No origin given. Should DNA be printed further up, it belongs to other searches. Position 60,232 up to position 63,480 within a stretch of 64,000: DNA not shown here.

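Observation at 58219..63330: Small-GTPase neighbourhood with a Zn-ribbon/nuclease-fold partner and a ~965-aa longin-like helical protein: candidate uncharacterised GTPase module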

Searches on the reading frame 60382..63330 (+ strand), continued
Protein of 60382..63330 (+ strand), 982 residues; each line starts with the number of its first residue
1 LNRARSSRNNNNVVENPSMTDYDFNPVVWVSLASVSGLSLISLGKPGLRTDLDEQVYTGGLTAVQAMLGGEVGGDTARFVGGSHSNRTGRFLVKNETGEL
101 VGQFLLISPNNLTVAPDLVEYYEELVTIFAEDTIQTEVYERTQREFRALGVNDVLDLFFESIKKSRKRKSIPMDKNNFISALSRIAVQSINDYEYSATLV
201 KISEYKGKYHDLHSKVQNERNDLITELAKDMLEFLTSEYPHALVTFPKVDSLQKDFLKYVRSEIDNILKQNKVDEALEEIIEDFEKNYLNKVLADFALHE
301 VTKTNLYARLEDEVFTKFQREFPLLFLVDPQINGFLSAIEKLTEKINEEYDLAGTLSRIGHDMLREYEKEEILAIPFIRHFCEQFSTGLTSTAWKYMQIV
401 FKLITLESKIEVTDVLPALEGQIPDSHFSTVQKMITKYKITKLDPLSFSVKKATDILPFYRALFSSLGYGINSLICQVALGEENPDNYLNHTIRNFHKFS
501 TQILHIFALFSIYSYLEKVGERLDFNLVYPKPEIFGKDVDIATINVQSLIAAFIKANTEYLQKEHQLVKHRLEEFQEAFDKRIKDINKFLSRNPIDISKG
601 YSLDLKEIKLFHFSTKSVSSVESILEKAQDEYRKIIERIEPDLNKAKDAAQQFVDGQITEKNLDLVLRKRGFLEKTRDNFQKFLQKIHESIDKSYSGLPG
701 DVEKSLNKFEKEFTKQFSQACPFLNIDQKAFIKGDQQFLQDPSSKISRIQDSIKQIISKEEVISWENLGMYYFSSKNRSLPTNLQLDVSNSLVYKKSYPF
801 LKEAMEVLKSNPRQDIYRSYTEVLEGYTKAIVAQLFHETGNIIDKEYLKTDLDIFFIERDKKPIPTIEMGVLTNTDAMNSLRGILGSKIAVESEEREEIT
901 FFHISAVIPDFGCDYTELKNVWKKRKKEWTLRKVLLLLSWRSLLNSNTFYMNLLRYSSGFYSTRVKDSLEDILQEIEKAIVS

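Call 30: fold_search(model_id=the predicted structure, library=pdb)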
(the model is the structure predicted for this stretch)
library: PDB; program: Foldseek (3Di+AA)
matches with E <= 10: 229; with E <= 0.001: 0
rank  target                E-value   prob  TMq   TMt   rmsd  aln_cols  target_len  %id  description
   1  9qe0_B                2.1e-02  0.08  0.07  0.06  75.4      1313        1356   11  Neobacillus vireti Wadjet-II JetABC dimer (released 2025-06-25)
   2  8i13_A                2.6e-01  0.02  0.06  0.06  120.2      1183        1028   14  Cryo-EM structure of 6-subunit Smc5/6 (released 2024-06-26)
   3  9gm7_A                5.1e-01  0.02  0.05  0.04  80.0      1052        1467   11  MukBEF in a nucleotide-bound state with open neck gate (monomer) (released 2025-03-26)
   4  9k4i_A                5.8e-01  0.03  0.06  0.07  44.6       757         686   12  Cryo-EM structure of the human TRPC1/C5 heteromer (released 2025-10-22)
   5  7yqh_A                6.1e-01  0.02  0.06  0.06  121.0      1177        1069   12  Cryo-EM structure of 8-subunit Smc5/6 (released 2024-01-31)
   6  5xte_K                6.3e-01  0.12  0.05  0.10  15.1       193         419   10  Cryo-EM structure of human respiratory complex III (cytochrome bc1 complex) (released 2017-08-30)
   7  8yqg_A                9.0e-01  0.60  0.11  0.44   8.5       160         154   13  Dimeric structure of the Longin domain from a Lokiarchaeota archaeon Roadblock-Longin protein (released 2025-03-26)
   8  3szr                  1.1e+00  0.06  0.06  0.10  37.4       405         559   12  Crystal structure of modified nucleotide-free human MxA (released 2011-10-12)
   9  9hzl_K                1.4e+00  0.08  0.05  0.10  17.5       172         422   13  High resolution cryo-EM structure of human complex III in mitochondria (released 2025-11-12)
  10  7t7i_B                1.5e+00  0.06  0.05  0.13  21.9       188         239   15  EBV nuclear egress complex (released 2022-07-06)
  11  7zs9_A                1.7e+00  0.01  0.05  0.04  41.4       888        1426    9  Yeast RNA polymerase II transcription pre-initiation complex with the +1 nucleosome (complex A) (released 2022-11-16)
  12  5dob_A                1.9e+00  0.07  0.05  0.14  21.0       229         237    9  Crystal structure of the Human Cytomegalovirus Nuclear Egress Complex (NEC) (released 2015-11-25)
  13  3eh8_A                2.0e+00  0.15  0.06  0.17  12.3       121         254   15  Crystal structure of Y2 I-AniI variant (F13Y/S111Y)/DNA complex with calcium (released 2009-01-13)
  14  4ut0_K                2.0e+00  0.10  0.05  0.18  13.5       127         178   12  THE CRYSTAL STRUCTURE OF I-DMOI IN COMPLEX WITH ITS TARGET DNA AT 10 DAYS INCUBATION IN 5MM MN (STATE 7) (released 2014-12-17)
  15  4r29_C                2.0e+00  0.06  0.05  0.16  21.9       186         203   10  Crystal structure of bacterial cysteine methyltransferase effector NleE (released 2014-12-03)
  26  1veu_A                2.5e+00  0.33  0.07  0.46  11.2       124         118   13  Crystal structure of the p14/MP1 complex at 2.15 A resolution (released 2004-08-03)
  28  1sko_A                2.7e+00  0.25  0.07  0.41  11.3       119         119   13  MP1-p14 Complex (released 2004-06-01)
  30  8yqg_B                2.8e+00  0.20  0.10  0.38   8.7       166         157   17  Dimeric structure of the Longin domain from a Lokiarchaeota archaeon Roadblock-Longin protein (released 2025-03-26)
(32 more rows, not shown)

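Call 45: search_protein_representatives(alignment_id=A1)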
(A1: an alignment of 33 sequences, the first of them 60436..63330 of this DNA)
Query: 33 sequences, 959 profile positions. Proteins with E-value up to 0.001 (for the whole library): 39; up to 1e-10: 32; up to 1e-30: 27. The best 39 are listed.
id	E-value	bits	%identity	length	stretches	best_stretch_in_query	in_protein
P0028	0.0e+00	1521.6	-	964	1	1-958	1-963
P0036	0.0e+00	1387.8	-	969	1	1-957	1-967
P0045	0.0e+00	1065.6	-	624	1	2-619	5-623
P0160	6.8e-144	497.7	-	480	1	487-957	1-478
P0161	4.9e-107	375.8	-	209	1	2-199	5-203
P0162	1.7e-93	331.0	-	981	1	7-956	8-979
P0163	1.3e-92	328.1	-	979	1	10-952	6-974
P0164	5.3e-87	309.4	-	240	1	717-956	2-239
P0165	2.3e-85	304.0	-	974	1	9-853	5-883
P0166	6.6e-84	299.2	-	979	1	9-955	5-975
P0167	2.9e-81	290.4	-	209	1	2-160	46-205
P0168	4.1e-78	280.0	-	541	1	9-489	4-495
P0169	1.8e-73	264.7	-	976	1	8-833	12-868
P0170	9.0e-71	255.7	-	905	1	10-840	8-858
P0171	2.2e-68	247.8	-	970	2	10-815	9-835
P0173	5.2e-60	220.1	-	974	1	9-890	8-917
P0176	4.4e-52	193.9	-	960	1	10-885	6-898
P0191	8.9e-07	43.9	-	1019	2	10-344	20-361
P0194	2.1e-04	36.0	-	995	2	8-248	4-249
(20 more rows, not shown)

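Call 46: list_cluster_members(proteins=[P0162, P0163, P0165, P0166, P0169, P0171, P0173, P0176, P0191, P0194])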
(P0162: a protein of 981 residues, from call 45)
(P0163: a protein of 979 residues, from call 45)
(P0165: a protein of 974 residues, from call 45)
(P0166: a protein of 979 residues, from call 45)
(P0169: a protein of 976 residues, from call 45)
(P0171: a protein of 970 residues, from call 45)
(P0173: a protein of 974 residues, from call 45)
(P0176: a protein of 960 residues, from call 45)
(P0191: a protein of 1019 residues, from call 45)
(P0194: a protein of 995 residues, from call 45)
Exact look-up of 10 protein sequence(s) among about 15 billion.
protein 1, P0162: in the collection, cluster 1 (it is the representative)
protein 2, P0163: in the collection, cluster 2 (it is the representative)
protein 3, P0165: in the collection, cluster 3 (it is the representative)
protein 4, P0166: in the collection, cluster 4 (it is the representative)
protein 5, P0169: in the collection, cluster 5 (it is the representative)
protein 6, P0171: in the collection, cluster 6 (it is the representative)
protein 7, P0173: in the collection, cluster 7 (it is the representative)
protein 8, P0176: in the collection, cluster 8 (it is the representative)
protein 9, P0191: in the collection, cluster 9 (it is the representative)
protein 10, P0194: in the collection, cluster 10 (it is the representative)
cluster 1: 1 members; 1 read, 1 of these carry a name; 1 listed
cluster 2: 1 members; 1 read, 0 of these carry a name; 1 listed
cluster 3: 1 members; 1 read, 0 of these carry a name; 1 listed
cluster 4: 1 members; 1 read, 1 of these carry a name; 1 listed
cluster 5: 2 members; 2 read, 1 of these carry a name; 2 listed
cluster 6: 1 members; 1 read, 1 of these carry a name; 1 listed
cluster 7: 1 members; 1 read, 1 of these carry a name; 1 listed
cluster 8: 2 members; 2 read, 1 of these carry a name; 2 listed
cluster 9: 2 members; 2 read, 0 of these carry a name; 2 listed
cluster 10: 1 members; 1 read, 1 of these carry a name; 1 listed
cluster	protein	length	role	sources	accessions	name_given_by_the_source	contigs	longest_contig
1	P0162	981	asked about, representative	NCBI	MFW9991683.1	MAG: hypothetical protein ACFFD4_06455 [Candidatus Odinarchaeota archaeon]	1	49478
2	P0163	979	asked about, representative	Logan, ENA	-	-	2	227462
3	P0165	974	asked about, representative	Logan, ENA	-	-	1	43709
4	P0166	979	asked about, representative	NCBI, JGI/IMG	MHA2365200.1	MAG: hypothetical protein ACXAC7_14670 [Candidatus Hodarchaeales archaeon] | hypothetical protein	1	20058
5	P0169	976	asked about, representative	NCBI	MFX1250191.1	MAG: hypothetical protein ACFFCZ_01075 [Promethearchaeota archaeon]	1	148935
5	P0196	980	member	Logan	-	-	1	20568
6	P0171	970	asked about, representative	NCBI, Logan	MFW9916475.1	MAG: hypothetical protein ACFFGZ_12790 [Candidatus Thorarchaeota archaeon]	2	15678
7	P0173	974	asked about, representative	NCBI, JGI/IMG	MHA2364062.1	MAG: hypothetical protein ACXAC7_08885 [Candidatus Hodarchaeales archaeon] | hypothetical protein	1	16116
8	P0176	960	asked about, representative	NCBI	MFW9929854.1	MAG: hypothetical protein ACFFD1_10720 [Candidatus Thorarchaeota archaeon]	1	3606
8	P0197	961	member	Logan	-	-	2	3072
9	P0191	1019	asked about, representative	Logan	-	-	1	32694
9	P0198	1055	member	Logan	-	-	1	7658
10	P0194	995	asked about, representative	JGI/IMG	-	ElaB/YqjD/DUF883 family membrane-anchored ribosome-binding protein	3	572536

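Call 47: find_encoding_contigs(protein=P0163, flank=8000, max_places=1)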
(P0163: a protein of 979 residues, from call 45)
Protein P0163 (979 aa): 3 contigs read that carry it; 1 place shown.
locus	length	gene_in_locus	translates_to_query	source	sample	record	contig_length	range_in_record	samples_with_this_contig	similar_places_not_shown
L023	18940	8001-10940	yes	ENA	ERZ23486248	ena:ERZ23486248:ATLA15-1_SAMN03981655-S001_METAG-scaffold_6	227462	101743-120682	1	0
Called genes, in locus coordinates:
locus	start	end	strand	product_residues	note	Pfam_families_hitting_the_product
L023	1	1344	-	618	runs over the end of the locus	PF00890:FAD_binding_2, PF01266:DAO (faint), PF03486:HI0933_like (faint), PF07992:Pyr_redox_2 (weak), PF02910:Succ_DH_flav_C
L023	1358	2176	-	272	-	-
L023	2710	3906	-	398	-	PF00180:Iso_dh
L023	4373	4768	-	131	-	PF01597:GCV_H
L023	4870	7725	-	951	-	-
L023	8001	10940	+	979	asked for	-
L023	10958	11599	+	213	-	PF01135:PCMT (weak), PF10294:Methyltransf_16 (faint), PF05175:MTS, PF06325:PrmA (weak), PF07669:Eco57I (weak), PF08242:Methyltransf_12 (faint), PF13649:Methyltransf_25 (weak), PF13847:Methyltransf_31 (weak)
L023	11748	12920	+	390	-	PF00108:Thiolase_N, PF02803:Thiolase_C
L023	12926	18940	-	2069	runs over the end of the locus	PF12704:MacB_PCD, PF13620:CarboxypepD_reg (faint)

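Call 48: find_encoding_contigs(protein=P0162, flank=8000, max_places=1)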
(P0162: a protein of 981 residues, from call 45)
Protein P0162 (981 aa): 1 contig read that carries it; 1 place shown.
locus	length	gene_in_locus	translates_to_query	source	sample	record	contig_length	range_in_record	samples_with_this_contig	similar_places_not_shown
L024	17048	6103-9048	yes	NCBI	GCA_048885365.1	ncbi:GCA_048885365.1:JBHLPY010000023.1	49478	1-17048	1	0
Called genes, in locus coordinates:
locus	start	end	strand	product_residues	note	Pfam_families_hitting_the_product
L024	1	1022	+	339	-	PF00155:Aminotran_1_2, PF01053:Cys_Met_Meta_PP (weak), PF01041:DegT_DnrJ_EryC1 (weak)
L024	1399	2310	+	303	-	-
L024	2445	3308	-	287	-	-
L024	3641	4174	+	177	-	-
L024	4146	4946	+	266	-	PF10609:ParA, PF01656:CbiA (weak), PF02374:ArsA_ATPase (faint), PF13614:AAA_31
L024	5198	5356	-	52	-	-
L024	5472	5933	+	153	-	PF01927:Mut7-C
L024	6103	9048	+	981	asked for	-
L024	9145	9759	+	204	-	PF05175:MTS, PF06325:PrmA, PF01170:UPF0020 (weak), PF03602:Cons_hypoth95 (weak), PF08241:Methyltransf_11 (faint), PF13649:Methyltransf_25, PF13847:Methyltransf_31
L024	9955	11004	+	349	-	PF01926:MMR_HSR1, PF02421:FeoB_N, PF16897:MMR_HSR1_Xtn (weak), PF02824:TGS (weak)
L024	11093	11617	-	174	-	PF00293:NUDIX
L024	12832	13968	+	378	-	PF00288:GHMP_kinases_N (weak), PF08544:GHMP_kinases_C (weak)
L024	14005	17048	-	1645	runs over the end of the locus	PF19077:Big_13 (faint), PF11614:FixG_C (faint), PF22352:K319L-like_PKD (faint)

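Call 49: find_encoding_contigs(protein=P0169, flank=8000, max_places=1)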
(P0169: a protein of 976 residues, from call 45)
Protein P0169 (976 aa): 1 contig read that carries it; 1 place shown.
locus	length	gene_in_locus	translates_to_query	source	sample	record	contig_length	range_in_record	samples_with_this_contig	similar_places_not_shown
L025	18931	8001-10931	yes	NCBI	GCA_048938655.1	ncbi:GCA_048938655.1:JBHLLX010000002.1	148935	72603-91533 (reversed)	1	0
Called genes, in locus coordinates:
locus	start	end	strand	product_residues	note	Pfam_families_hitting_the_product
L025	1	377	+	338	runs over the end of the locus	PF00005:ABC_tran, PF02463:SMC_N (weak), PF13304:AAA_21 (faint)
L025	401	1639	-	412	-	-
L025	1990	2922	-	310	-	-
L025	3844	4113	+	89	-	-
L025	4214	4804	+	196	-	PF01927:Mut7-C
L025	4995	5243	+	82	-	-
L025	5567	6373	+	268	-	PF02540:NAD_synthase, PF03054:tRNA_Me_trans (faint)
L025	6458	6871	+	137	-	-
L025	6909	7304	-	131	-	-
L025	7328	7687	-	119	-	-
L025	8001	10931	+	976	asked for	-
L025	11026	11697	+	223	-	PF05175:MTS, PF06325:PrmA, PF13489:Methyltransf_23 (weak), PF08242:Methyltransf_12 (weak), PF13649:Methyltransf_25 (weak)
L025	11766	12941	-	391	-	PF01926:MMR_HSR1, PF02421:FeoB_N, PF04548:AIG1 (faint), PF16897:MMR_HSR1_Xtn (weak), PF02824:TGS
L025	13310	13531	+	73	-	PF01423:LSM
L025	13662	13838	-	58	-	-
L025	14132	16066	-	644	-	PF13476:AAA_23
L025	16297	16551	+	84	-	-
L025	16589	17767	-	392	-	PF01321:Creatinase_N, PF00557:Peptidase_M24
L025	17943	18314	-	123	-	PF03259:Robl_LC7 (weak)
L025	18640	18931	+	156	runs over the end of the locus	PF00179:UQ_con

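Call 50: find_encoding_contigs(protein=P0166, flank=8000, max_places=1)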
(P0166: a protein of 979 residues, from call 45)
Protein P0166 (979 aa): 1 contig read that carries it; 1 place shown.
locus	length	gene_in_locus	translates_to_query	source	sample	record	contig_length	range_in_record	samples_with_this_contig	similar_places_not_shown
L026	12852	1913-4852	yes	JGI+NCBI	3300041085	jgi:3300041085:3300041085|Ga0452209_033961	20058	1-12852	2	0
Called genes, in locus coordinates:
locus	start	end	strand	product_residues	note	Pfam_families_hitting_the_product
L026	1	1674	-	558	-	?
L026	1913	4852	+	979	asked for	-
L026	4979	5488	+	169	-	PF02475:TRM5-TYW2_MTfase, PF05175:MTS, PF06325:PrmA (weak), PF13847:Methyltransf_31, PF02384:N6_Mtase (weak), PF07669:Eco57I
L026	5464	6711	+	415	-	PF00108:Thiolase_N, PF00109:ketoacyl-synt (faint), PF02803:Thiolase_C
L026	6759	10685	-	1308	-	PF13620:CarboxypepD_reg (faint)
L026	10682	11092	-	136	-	-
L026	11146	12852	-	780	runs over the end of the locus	PF04851:ResIII, PF00270:DEAD, PF22527:DEXQc_Suv3, PF00271:Helicase_C, PF21280:Helicase_dom4_arc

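Call 51: find_encoding_contigs(protein=P0173, flank=8000, max_places=1)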
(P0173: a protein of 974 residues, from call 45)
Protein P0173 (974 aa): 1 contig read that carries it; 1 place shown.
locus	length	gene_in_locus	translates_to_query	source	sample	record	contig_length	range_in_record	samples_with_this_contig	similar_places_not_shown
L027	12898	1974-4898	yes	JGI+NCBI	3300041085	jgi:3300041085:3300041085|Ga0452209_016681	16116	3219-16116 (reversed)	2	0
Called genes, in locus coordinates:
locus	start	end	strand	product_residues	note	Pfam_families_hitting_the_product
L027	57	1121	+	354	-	PF23226:Exo_endo_phos_PGAP2IP, PF03372:Exo_endo_phos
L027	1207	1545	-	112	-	PF01329:Pterin_4a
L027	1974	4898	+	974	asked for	-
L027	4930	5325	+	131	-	-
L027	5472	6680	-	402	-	-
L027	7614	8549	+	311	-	PF01694:Rhomboid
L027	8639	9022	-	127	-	-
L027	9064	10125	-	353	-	PF00005:ABC_tran, PF08352:oligo_HPY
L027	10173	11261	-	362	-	PF00005:ABC_tran, PF13304:AAA_21 (weak), PF08352:oligo_HPY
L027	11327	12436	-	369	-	PF12911:OppC_N, PF00528:BPD_transp_1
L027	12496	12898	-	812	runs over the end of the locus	PF00528:BPD_transp_1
